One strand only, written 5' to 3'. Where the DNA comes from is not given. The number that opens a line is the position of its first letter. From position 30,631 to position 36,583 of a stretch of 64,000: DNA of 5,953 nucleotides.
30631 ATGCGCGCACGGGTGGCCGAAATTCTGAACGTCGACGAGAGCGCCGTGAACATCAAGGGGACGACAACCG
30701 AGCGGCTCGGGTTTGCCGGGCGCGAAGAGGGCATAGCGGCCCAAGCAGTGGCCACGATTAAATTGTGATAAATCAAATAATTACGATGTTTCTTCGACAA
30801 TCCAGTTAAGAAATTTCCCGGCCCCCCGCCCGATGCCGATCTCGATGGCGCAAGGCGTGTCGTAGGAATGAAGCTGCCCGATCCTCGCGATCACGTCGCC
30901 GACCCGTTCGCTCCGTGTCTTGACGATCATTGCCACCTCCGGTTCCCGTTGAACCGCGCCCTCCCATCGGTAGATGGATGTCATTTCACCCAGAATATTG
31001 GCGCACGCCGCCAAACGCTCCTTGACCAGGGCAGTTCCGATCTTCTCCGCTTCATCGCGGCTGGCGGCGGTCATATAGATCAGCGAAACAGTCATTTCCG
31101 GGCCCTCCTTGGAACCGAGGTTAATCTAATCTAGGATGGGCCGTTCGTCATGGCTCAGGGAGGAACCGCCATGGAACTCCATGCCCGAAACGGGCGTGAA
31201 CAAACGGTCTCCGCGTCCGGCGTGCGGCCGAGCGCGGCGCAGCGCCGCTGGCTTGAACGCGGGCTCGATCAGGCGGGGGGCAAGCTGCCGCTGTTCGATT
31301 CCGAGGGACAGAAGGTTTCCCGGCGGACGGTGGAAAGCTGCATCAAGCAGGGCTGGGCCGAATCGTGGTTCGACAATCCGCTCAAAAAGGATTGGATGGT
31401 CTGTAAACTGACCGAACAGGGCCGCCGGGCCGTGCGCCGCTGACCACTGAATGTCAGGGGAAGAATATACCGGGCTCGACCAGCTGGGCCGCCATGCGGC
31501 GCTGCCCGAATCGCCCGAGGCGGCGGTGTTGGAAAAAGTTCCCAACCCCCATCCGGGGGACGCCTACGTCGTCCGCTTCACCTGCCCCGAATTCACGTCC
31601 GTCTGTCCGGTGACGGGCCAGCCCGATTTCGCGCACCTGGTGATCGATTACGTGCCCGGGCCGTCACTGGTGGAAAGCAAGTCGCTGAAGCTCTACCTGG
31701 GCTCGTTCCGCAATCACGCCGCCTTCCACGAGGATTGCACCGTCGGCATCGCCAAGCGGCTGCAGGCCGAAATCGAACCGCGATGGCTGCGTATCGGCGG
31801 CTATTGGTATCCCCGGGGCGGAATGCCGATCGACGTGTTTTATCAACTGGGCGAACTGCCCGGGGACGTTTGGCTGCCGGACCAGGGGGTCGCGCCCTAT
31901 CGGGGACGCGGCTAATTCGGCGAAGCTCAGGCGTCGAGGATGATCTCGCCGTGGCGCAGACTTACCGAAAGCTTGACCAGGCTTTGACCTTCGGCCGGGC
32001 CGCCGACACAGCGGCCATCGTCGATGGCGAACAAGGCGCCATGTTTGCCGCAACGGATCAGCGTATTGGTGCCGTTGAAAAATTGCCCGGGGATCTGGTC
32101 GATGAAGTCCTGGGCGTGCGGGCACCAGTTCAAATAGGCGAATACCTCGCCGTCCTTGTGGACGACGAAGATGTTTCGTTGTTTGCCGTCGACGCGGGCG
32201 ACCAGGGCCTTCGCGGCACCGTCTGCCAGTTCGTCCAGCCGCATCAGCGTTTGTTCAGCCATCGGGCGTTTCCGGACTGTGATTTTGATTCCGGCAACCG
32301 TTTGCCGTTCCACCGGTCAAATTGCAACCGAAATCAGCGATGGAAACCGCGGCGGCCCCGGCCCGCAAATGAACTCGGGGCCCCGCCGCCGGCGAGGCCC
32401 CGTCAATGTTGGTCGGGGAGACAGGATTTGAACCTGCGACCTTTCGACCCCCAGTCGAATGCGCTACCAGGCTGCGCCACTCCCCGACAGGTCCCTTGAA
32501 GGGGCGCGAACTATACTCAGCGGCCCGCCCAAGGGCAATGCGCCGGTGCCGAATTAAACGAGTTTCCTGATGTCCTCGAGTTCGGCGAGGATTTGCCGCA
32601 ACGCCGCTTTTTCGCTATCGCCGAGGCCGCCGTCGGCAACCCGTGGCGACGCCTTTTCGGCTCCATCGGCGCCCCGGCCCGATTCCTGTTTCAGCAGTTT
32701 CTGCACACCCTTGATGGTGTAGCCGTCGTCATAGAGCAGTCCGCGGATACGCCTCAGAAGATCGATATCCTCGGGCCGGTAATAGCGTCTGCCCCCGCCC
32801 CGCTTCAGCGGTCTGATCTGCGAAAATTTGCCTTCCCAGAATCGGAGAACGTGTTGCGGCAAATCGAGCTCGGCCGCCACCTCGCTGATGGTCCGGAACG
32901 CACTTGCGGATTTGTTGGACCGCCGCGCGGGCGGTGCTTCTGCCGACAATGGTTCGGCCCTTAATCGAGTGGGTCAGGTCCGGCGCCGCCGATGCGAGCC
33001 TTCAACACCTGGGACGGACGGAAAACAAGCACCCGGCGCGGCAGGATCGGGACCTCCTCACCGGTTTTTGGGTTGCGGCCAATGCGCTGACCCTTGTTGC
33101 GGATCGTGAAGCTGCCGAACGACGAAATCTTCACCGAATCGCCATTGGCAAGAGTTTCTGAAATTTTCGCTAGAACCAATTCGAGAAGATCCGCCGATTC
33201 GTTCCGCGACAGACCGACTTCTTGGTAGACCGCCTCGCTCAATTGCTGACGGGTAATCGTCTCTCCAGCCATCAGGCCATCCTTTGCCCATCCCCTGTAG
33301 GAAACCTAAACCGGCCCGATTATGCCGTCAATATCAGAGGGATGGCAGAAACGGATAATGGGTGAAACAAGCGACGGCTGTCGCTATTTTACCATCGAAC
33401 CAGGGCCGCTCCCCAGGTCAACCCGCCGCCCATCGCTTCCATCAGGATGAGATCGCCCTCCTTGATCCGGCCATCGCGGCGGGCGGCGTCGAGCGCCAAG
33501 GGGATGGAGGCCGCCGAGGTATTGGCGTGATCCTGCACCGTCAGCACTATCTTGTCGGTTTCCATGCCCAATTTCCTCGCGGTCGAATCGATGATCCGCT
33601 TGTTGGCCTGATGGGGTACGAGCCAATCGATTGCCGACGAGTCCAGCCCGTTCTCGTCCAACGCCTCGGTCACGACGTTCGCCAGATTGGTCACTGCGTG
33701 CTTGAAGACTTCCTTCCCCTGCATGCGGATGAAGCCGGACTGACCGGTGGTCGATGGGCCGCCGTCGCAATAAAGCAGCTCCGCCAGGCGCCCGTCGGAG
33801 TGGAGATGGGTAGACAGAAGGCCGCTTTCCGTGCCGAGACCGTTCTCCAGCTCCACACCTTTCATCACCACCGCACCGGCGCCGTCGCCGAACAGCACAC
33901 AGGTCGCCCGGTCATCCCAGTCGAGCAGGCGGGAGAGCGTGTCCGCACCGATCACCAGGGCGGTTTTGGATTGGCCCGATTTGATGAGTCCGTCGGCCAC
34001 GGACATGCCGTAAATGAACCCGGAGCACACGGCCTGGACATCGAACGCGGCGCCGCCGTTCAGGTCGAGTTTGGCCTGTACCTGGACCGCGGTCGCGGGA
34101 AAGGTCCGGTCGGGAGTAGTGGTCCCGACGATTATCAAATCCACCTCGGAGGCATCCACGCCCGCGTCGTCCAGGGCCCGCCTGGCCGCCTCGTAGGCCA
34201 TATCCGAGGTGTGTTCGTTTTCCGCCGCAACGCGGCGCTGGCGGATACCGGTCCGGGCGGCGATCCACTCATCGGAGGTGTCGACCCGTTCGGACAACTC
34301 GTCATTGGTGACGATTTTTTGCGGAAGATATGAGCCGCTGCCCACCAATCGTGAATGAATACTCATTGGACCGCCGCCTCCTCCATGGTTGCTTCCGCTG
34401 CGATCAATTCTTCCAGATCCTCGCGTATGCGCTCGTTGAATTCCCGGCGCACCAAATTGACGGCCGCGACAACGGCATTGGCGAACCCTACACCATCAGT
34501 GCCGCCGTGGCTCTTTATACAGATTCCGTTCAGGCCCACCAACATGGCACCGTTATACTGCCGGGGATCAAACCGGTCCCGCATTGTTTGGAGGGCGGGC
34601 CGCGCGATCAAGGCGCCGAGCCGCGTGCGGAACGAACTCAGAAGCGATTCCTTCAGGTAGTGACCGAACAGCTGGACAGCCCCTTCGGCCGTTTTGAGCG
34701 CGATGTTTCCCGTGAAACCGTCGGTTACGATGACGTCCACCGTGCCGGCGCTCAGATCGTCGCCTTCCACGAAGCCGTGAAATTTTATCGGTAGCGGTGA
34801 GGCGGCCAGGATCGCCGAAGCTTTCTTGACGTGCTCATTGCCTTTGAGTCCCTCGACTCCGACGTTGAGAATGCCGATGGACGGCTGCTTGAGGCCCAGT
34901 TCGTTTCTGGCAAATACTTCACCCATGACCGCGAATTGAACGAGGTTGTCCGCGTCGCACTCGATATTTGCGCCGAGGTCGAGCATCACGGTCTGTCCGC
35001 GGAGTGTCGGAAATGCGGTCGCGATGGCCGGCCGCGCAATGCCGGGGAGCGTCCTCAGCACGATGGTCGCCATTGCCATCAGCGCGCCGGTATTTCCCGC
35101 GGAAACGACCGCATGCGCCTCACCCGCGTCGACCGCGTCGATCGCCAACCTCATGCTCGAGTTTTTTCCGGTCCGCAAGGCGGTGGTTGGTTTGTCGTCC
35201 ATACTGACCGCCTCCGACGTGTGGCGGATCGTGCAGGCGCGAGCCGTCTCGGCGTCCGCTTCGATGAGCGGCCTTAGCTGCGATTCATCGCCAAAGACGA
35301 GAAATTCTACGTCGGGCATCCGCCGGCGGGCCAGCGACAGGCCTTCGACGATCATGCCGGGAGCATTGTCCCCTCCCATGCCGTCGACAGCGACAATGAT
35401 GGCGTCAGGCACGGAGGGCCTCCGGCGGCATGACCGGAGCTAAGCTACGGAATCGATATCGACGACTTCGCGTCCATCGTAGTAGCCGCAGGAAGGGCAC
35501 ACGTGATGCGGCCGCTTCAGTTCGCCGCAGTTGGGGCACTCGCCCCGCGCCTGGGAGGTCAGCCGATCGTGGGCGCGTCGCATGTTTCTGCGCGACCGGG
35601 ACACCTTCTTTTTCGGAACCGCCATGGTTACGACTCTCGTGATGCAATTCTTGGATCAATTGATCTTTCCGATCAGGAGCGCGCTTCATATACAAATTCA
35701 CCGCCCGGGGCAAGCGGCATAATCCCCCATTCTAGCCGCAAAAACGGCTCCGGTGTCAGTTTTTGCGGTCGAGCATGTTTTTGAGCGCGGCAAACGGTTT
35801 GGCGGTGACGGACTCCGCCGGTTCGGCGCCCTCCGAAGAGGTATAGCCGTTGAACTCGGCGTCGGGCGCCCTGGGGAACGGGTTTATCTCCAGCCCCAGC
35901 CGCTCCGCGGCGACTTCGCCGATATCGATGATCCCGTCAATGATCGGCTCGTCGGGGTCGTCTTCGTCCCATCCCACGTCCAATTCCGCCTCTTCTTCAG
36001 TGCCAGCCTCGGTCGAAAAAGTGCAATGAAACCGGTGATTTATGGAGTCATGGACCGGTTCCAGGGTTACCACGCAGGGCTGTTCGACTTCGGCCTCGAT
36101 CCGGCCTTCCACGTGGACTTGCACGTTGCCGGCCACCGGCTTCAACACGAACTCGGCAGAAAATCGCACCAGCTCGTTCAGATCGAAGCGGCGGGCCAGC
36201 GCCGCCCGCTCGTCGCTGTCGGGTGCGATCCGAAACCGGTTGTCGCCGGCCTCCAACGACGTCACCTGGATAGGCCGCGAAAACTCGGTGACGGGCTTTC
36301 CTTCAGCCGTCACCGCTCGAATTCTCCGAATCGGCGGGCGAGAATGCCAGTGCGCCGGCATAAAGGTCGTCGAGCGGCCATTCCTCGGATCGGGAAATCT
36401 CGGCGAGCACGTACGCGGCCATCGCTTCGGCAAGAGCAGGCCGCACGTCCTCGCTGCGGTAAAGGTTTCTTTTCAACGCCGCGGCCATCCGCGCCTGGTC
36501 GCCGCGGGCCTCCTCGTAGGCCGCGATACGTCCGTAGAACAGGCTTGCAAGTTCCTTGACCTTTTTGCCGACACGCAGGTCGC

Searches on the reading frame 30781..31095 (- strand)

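Call 32: search_protein_families(library=pfam, proteins=[window:30781-31095:-], max_evalue=0.00001)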
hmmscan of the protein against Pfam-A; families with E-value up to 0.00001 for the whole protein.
window:30781-31095:- (104 aa): 1 family
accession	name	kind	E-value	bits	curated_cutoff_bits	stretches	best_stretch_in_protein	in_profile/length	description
PF03091.20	CutA1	-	7.2e-34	116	22.4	1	5-101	2-98/99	CutA1 divalent ion tolerance protein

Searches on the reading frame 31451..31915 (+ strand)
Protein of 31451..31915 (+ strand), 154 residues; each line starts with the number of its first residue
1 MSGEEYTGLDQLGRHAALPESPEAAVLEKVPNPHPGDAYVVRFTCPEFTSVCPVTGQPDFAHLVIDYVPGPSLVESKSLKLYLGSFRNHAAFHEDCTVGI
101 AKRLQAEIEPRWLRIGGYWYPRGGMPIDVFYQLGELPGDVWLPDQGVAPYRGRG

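Call 32: search_protein_families(library=pfam, proteins=[window:31451-31915:+], max_evalue=0.00001)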
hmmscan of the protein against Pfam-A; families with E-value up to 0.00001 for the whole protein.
window:31451-31915:+ (154 aa): 1 family
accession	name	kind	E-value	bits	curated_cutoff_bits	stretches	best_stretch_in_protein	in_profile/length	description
PF14489.11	QueF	-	2.8e-29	101.6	27.3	1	58-134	1-77/81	QueF-like protein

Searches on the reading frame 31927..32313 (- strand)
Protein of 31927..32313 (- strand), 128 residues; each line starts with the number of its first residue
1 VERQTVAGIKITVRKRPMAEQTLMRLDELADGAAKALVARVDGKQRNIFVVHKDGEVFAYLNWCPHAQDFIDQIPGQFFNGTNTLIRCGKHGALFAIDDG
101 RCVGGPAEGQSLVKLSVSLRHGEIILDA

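Call 32: search_protein_families(library=pfam, proteins=[window:31927-32313:-], max_evalue=0.00001)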
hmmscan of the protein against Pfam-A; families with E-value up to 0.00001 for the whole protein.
window:31927-32313:- (128 aa): 1 family
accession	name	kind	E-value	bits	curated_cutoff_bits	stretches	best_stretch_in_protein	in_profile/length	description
PF00355.32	Rieske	-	4.3e-09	36.6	20.3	1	24-110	6-83/88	Rieske [2Fe-2S] domain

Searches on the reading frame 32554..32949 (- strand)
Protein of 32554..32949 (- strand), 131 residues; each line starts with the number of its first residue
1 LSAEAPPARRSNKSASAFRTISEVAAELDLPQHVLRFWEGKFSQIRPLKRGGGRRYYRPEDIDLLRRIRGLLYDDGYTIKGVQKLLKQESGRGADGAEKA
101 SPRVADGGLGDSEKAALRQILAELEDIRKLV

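Call 32: search_protein_families(library=pfam, proteins=[window:32554-32949:-], max_evalue=0.00001)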
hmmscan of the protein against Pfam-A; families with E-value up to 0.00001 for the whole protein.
window:32554-32949:- (131 aa): 2 families
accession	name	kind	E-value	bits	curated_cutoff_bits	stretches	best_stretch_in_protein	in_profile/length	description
PF13411.12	MerR_1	-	3.1e-22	78.9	21.6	1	20-88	2-68/69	MerR HTH family regulatory protein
PF00376.29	MerR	-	6.9e-07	29.4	28.2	1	20-57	1-38/38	MerR family regulatory protein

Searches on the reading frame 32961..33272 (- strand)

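Call 32: search_protein_families(library=pfam, proteins=[window:32961-33272:-], max_evalue=0.00001)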
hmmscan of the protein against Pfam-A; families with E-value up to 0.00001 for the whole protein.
window:32961-33272:- (103 aa): 2 families
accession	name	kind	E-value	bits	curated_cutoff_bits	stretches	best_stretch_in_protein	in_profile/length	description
PF00216.26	Bac_DNA_binding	-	3.1e-25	88.7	22.4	1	7-94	2-89/90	Bacterial DNA-binding protein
PF18291.6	HU-HIG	-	2.8e-06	27.8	26.2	1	3-96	29-120/125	HU domain fused to wHTH, Ig, or Glycine-rich motif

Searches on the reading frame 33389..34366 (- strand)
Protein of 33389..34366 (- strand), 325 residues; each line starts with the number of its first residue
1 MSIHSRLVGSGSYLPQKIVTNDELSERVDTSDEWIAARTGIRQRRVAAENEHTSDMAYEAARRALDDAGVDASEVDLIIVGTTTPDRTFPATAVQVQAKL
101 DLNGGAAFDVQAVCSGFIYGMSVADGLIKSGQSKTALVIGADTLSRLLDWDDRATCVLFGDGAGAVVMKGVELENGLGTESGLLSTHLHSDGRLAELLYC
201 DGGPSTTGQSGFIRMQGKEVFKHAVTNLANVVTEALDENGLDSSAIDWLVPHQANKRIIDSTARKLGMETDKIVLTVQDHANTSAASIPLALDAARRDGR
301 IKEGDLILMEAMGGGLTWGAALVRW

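Call 32: search_protein_families(library=pfam, proteins=[window:33389-34366:-], max_evalue=0.00001)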
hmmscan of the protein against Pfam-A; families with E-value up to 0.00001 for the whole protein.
window:33389-34366:- (325 aa): 3 families
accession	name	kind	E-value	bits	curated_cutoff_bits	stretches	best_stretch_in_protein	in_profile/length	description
PF08541.16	ACP_syn_III_C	-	1.8e-37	127.8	26.6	1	236-325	1-90/90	3-Oxoacyl-[acyl-carrier-protein (ACP)] synthase III C terminal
PF08545.16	ACP_syn_III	-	2.3e-31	107.9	24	1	108-192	1-80/80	3-Oxoacyl-[acyl-carrier-protein (ACP)] synthase III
PF00108.29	Thiolase_N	-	7e-11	42.4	26.4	1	36-147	6-118/260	Thiolase, N-terminal domain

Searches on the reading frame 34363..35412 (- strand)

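Call 32: search_protein_families(library=pfam, proteins=[window:34363-35412:-], max_evalue=0.00001)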
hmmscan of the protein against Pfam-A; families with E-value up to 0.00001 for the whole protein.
window:34363-35412:- (349 aa): 1 family
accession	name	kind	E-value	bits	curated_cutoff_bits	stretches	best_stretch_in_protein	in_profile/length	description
PF02504.20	FA_synthesis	-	3.9e-108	361.8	29.1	1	7-328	3-324/324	Fatty acid synthesis protein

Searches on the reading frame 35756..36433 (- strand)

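Call 32: search_protein_families(library=pfam, proteins=[window:35756-36433:-], max_evalue=0.00001)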
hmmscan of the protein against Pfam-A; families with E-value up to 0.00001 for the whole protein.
window:35756-36433:- (225 aa): 1 family
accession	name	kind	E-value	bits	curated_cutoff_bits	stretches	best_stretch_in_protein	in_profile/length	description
PF02620.22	YceD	-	8.6e-16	58.5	33.2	1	108-220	1-118/119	Large ribosomal RNA subunit accumulation protein YceD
